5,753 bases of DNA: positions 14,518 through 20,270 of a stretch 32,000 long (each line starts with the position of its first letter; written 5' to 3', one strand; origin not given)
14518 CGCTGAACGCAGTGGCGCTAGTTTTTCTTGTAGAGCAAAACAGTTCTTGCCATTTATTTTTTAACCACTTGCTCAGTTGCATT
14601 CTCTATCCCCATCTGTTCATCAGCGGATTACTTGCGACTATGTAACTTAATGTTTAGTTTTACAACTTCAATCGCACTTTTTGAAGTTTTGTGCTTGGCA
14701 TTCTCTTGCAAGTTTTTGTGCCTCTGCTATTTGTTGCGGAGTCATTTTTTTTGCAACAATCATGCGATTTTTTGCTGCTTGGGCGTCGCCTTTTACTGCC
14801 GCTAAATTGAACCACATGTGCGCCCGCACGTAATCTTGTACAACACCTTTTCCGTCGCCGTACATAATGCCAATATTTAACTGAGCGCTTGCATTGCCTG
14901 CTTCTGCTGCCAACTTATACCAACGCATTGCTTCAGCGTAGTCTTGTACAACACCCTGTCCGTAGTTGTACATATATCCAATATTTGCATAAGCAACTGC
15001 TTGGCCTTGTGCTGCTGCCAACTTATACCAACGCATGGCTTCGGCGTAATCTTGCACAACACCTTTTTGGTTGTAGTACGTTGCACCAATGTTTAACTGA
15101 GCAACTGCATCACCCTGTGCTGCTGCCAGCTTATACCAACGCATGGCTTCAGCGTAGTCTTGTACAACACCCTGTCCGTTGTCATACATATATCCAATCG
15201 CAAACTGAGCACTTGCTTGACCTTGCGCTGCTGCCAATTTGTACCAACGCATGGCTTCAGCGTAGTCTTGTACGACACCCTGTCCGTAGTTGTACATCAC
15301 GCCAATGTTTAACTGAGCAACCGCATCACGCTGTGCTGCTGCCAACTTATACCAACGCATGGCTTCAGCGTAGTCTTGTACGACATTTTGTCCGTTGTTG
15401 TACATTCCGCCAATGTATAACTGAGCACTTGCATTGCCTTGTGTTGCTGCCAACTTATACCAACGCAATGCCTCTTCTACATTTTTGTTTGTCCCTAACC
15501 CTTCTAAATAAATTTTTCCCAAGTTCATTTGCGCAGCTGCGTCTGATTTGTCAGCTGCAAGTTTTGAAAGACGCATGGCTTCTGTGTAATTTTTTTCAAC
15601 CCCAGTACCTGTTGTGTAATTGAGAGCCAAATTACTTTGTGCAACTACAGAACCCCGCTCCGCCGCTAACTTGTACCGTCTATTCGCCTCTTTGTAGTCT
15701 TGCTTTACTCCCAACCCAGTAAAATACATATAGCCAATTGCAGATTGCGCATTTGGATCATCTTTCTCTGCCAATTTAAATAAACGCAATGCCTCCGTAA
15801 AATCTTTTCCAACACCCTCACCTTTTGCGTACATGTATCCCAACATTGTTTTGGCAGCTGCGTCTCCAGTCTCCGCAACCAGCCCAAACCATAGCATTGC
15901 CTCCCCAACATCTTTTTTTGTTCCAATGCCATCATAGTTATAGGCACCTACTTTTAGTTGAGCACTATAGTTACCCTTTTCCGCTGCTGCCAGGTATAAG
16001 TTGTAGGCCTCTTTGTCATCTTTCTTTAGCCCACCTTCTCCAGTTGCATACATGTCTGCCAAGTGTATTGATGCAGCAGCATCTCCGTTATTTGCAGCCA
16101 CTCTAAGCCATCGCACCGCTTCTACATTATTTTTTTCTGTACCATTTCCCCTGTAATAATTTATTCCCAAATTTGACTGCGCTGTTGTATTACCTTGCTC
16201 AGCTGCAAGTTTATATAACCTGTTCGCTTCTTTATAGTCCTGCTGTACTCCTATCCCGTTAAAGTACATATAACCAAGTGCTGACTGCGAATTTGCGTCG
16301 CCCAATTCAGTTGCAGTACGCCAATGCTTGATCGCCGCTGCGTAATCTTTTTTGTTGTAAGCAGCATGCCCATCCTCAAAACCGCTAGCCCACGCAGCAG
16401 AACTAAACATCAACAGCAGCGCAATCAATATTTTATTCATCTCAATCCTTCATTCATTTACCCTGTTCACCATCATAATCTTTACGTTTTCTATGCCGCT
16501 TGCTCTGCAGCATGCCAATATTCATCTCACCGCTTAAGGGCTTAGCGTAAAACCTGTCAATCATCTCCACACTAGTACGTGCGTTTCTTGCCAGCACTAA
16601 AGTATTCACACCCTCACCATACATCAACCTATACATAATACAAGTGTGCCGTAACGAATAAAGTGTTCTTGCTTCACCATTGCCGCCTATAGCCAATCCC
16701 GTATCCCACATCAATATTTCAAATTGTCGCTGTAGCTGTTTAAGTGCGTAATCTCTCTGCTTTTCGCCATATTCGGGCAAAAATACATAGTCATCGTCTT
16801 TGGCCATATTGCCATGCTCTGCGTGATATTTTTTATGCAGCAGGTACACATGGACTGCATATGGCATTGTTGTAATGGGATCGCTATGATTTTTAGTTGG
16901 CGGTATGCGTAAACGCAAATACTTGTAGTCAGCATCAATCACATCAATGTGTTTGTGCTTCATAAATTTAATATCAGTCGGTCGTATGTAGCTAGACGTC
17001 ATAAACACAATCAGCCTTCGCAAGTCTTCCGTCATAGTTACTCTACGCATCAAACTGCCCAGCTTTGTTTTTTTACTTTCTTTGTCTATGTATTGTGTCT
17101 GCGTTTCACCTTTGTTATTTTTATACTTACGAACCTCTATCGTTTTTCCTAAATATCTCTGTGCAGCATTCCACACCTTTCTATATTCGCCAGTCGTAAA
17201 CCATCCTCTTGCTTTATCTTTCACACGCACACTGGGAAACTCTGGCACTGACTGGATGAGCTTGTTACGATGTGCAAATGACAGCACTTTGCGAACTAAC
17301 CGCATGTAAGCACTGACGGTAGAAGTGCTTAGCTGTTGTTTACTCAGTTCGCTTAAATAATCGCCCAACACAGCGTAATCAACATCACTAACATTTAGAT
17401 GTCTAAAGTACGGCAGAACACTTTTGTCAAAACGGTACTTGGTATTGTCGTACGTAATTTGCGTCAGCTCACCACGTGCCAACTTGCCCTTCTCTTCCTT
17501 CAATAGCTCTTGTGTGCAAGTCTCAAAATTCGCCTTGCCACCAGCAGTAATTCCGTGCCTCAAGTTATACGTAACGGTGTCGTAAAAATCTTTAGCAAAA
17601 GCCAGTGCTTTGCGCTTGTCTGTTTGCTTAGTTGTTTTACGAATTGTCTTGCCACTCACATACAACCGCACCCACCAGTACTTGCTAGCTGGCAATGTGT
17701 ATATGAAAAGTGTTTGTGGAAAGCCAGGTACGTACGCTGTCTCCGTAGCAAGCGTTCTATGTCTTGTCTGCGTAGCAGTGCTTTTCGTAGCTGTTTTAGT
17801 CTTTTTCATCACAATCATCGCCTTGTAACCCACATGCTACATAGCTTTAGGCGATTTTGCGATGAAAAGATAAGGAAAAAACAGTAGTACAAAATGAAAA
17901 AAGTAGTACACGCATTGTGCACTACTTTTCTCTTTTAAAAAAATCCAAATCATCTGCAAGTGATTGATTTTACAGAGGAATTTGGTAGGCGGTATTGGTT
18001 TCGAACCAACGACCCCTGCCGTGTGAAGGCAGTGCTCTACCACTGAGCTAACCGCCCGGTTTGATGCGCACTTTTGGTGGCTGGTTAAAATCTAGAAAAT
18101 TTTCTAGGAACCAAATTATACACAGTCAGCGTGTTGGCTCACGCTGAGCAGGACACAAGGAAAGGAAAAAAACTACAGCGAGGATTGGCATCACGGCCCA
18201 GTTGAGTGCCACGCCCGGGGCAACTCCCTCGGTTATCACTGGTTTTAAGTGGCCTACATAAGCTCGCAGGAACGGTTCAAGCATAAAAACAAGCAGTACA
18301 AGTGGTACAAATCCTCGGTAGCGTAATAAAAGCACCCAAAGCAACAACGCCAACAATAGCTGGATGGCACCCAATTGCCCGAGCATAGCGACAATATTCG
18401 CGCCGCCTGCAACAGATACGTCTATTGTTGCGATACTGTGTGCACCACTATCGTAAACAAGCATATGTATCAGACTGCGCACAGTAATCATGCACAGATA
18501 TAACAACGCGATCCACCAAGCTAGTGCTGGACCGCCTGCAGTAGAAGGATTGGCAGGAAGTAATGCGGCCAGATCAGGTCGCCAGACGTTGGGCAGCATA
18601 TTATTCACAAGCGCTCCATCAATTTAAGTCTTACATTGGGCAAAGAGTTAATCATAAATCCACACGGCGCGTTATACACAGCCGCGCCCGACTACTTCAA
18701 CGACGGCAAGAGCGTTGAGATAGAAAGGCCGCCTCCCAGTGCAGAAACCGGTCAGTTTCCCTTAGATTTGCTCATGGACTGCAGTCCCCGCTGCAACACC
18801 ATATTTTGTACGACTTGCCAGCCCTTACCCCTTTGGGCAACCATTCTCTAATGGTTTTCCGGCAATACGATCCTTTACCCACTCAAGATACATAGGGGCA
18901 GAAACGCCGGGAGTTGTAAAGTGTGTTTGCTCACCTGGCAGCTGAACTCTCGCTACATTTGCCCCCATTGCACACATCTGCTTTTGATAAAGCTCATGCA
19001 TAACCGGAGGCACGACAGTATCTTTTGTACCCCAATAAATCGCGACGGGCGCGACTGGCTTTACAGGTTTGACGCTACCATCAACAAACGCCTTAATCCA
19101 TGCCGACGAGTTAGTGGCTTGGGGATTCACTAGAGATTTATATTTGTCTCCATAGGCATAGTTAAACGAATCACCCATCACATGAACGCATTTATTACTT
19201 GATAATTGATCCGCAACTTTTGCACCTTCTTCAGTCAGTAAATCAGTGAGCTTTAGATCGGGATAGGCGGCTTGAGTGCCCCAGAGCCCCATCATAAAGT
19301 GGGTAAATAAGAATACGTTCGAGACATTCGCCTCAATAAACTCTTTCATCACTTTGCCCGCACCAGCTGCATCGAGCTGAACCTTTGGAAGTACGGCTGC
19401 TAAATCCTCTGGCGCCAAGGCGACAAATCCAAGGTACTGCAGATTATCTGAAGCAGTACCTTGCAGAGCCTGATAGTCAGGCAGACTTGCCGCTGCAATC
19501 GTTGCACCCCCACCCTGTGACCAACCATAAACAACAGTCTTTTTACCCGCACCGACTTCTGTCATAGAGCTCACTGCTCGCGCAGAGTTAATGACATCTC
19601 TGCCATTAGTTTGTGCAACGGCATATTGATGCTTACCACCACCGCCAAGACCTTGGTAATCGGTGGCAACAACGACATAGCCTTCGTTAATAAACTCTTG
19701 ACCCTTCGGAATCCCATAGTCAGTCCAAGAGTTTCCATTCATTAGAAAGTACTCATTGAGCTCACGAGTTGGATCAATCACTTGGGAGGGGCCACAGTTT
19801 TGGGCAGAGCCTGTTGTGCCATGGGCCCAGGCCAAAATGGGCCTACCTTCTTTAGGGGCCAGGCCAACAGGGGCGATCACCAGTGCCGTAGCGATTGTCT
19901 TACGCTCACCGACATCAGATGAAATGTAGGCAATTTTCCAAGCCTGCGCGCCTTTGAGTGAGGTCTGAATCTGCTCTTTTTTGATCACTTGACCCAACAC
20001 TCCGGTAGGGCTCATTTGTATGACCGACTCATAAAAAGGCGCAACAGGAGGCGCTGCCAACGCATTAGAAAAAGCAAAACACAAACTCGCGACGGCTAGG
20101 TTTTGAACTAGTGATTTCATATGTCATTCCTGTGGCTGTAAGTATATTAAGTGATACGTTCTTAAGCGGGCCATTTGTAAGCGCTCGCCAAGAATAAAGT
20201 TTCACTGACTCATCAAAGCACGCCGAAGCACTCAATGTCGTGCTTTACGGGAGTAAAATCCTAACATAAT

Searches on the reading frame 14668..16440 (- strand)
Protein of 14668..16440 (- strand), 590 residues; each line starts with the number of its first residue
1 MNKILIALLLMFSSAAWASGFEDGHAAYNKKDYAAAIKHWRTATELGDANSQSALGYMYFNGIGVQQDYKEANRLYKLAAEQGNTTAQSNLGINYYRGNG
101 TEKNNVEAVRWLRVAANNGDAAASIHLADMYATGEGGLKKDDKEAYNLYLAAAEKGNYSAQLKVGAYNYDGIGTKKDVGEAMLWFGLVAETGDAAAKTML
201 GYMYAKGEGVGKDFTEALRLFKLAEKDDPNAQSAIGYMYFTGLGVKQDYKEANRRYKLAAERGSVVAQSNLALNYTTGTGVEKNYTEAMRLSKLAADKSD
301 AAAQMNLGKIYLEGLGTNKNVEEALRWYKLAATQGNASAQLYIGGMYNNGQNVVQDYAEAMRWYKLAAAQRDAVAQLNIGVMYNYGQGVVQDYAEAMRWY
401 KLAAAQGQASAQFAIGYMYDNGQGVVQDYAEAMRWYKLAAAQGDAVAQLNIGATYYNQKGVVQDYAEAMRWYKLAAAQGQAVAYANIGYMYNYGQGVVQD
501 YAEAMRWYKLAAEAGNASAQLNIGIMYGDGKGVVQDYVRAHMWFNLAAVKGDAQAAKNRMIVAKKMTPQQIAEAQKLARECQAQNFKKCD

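Call 9: search_protein_families(library=pfam, max_evalue=0.01, proteins=[window:14668-16440:-])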
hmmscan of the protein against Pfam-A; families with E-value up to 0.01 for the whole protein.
window:14668-16440:- (590 aa): 1 family
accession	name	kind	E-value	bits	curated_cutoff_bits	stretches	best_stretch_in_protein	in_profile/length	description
PF08238.18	Sel1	-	3.1e-113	366.7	30.7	13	409-444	1-36/36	Sel1 repeat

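Call 91: search_protein_families(library=pfam, max_evalue=0.001, proteins=[L015:7562-8827:+, L016:10441-10662:+])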
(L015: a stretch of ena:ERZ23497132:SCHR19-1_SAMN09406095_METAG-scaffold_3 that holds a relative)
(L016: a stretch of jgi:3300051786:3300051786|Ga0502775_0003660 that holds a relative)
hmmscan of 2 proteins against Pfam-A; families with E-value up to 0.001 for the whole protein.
L015:7562-8827:+ (421 aa): 1 family
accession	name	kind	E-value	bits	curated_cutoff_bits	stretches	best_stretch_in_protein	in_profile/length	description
PF22022.2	Phage_int_M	-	3.6e-05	24.3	27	1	76-177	1-94/96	Phage integrase central domain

L016:10441-10662:+ (73 aa): 2 families
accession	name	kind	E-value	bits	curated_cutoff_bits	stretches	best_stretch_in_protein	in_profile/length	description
PF05930.18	Phage_AlpA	-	8.1e-17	61.3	21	1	18-67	2-51/51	Prophage CP4-57 regulatory protein (AlpA)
PF12728.13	HTH_17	-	2e-05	25.2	27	1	22-60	4-38/51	Helix-turn-helix domain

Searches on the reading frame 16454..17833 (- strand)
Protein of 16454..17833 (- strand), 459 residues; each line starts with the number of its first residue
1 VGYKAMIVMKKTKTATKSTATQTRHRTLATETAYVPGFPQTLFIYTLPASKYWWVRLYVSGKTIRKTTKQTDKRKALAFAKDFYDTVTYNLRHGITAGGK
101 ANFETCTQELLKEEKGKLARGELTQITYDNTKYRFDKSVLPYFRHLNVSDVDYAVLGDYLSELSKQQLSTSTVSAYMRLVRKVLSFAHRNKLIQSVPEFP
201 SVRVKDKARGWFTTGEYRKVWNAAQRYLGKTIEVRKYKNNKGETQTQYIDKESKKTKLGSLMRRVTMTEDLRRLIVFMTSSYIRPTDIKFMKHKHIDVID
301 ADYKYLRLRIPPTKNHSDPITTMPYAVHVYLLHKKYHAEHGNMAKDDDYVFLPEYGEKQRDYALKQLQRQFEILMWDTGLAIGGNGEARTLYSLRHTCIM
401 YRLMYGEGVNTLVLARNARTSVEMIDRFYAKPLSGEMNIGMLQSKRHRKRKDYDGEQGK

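Call 9: search_protein_families(library=pfam, max_evalue=0.01, proteins=[window:16454-17833:-])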
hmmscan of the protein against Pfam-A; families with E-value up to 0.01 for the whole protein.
window:16454-17833:- (459 aa): 5 families
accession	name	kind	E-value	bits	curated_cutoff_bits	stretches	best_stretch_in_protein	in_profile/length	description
PF13102.12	Phage_int_SAM_5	-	2.5e-05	25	22.3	1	123-197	20-92/98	Phage integrase SAM-like domain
PF14659.12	Phage_int_SAM_3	-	0.00057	20.5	22.6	1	122-163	16-57/58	Phage integrase, N-terminal SAM-like domain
PF22022.2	Phage_int_M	-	0.0029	18.2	27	0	103-195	1-87/96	Phage integrase central domain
PF02899.23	Phage_int_SAM_1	-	0.0062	17.2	22.3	0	142-190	32-82/83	Phage integrase, N-terminal SAM-like domain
PF12834.13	Phage_int_SAM_2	-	0.0085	17.1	22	0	157-192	55-90/91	Phage integrase, N-terminal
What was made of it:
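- On tRNA-integrated genomic island: Integrase at 16454-17833 (call 9).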

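Call 21: search_protein_families(library=ncbifam, max_evalue=0.01, proteins=[window:16454-17833:-])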
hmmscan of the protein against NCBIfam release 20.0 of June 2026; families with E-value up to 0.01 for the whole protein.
window:16454-17833:- (459 aa): 1 family
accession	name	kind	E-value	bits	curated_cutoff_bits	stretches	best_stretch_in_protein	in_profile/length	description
NF040815.2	recomb_XerA_Arch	equivalog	0.0071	15.9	220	1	158-298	2-141/263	site-specific tyrosine recombinase/integron integrase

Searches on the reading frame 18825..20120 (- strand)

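Call 9: search_protein_families(library=pfam, max_evalue=0.01, proteins=[window:18825-20120:-])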
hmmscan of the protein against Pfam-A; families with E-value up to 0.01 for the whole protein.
window:18825-20120:- (431 aa): 6 families
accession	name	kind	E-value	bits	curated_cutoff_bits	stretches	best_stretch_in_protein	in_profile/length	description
PF03583.20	LIP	-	1.6e-21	77.4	23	1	144-426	23-285/286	Secretory lipase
PF00561.26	Abhydrolase_1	-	1.1e-05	25.7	25.8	0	286-383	128-225/245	alpha/beta hydrolase fold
PF12697.13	Abhydrolase_6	-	3.6e-05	25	26.3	1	144-381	24-190/217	Alpha/beta hydrolase family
PF05448.18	AXE1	-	5.9e-05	22.4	21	1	175-215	159-198/321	Acetyl xylan esterase (AXE1)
PF12146.15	Hydrolase_4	-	0.00012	21.9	27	1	141-218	25-99/239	Serine aminopeptidase, S33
PF00326.27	Peptidase_S9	-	0.00035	20.6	22.6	1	144-212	11-83/213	Prolyl oligopeptidase family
